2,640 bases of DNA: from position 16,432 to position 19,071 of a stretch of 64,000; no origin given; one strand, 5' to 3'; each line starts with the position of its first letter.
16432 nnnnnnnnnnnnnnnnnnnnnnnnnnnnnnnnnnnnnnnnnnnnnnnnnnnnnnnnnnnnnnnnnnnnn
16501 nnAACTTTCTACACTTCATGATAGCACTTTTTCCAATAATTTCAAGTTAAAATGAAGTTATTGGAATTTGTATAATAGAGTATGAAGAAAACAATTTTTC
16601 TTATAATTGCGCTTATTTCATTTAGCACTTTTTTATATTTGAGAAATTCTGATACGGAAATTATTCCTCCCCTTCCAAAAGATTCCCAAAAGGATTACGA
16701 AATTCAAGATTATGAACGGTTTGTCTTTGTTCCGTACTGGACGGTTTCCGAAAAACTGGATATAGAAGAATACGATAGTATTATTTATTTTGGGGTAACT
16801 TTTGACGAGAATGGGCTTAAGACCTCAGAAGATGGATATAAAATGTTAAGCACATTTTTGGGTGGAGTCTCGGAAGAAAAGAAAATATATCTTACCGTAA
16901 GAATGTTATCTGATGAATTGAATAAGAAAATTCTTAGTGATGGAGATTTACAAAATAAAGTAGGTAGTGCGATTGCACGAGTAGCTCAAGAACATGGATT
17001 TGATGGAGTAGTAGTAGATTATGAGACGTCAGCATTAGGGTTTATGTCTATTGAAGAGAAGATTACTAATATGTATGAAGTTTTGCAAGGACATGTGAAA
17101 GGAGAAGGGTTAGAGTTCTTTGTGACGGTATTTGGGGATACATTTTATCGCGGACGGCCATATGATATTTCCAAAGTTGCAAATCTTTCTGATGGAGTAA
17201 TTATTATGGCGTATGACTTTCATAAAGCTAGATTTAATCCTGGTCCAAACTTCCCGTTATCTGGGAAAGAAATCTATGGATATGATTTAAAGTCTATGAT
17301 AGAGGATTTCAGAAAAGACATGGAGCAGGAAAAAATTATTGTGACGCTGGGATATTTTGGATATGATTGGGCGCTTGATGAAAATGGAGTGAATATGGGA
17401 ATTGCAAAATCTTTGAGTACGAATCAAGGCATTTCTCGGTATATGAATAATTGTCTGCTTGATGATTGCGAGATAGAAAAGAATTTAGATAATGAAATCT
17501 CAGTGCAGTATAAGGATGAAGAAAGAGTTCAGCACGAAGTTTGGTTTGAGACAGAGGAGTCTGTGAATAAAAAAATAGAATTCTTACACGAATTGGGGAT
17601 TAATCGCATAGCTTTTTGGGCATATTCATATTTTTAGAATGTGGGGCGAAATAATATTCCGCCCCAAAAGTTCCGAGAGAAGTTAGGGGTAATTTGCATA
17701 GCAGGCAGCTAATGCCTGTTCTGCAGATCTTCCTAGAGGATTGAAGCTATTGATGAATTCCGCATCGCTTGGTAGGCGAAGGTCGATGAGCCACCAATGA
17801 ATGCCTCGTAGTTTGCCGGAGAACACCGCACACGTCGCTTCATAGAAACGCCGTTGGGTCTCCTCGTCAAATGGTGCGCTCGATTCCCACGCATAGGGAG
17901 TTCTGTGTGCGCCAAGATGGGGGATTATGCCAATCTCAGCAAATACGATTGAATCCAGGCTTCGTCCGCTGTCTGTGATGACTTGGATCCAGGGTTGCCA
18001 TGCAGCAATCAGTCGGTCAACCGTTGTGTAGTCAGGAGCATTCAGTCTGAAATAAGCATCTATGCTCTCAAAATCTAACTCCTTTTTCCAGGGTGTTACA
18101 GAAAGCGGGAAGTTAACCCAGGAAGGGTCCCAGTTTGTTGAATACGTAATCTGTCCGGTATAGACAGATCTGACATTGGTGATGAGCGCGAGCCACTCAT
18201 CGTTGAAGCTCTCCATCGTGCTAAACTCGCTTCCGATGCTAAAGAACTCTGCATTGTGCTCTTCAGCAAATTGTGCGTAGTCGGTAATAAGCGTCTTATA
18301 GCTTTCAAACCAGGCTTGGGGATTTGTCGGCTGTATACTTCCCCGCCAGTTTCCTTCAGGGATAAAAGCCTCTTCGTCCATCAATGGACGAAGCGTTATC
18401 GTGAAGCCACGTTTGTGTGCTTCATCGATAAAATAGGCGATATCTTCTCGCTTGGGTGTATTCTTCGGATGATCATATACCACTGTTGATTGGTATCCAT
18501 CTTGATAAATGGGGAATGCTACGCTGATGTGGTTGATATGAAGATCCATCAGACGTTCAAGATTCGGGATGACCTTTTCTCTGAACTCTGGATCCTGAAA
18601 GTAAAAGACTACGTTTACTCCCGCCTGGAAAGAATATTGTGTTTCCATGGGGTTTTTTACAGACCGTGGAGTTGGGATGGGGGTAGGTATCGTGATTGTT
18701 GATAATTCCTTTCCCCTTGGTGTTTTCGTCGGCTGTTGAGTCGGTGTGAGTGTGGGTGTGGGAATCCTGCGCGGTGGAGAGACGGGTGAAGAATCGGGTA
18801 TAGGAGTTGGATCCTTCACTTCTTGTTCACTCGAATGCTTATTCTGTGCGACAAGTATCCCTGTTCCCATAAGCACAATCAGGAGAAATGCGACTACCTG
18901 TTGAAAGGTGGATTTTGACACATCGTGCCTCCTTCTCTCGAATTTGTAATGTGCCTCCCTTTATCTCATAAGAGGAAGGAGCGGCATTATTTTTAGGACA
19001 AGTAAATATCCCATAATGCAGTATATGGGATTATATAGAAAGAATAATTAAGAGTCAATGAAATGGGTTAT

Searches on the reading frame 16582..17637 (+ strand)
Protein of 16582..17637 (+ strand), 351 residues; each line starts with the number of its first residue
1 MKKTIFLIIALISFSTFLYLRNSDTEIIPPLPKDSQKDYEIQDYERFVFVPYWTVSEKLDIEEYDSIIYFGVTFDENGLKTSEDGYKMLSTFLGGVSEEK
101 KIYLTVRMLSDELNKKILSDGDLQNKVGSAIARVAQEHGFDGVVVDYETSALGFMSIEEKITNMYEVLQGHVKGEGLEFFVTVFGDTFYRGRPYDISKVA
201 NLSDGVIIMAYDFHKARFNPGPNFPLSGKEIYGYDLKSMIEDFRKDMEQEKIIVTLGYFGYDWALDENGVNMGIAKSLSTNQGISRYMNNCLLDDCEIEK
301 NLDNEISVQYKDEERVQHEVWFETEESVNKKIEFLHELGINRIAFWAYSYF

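Call 44: search_protein_families(library=pfam, proteins=[window:16582-17637:+], max_evalue=0.001)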
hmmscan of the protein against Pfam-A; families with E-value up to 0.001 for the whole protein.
window:16582-17637:+ (351 aa): 1 family
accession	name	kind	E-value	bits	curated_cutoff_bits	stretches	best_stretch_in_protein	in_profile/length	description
PF00704.34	Glyco_hydro_18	-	4.6e-20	72.9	29.6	1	115-349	81-315/317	Glycosyl hydrolases family 18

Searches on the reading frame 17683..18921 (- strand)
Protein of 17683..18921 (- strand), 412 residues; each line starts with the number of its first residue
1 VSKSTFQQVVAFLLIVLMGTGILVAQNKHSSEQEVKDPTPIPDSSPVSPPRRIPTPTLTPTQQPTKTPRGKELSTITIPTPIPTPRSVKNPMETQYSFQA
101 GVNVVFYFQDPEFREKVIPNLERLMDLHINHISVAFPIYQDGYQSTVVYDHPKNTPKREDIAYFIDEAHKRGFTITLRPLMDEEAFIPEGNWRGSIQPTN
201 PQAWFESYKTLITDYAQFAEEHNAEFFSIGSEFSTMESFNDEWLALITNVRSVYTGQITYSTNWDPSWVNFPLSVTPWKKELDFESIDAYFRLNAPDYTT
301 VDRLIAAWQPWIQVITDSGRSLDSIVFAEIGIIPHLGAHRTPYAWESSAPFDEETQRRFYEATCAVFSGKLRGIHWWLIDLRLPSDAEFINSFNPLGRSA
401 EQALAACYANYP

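Call 44: search_protein_families(library=pfam, proteins=[window:17683-18921:-], max_evalue=0.001)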
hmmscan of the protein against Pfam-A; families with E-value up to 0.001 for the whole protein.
window:17683-18921:- (412 aa): 1 family
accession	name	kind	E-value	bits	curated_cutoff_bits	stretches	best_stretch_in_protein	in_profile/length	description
PF22612.2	GH113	-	3.4e-41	142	27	1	119-377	19-266/289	Glycoside Hydrolase Family 113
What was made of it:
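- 17683..18921 (-): GH113 glycoside hydrolase (412 aa), a probable accessory hydrolase of the GT2/GT-C machine. PF22612 3.4e-41 (call 44).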
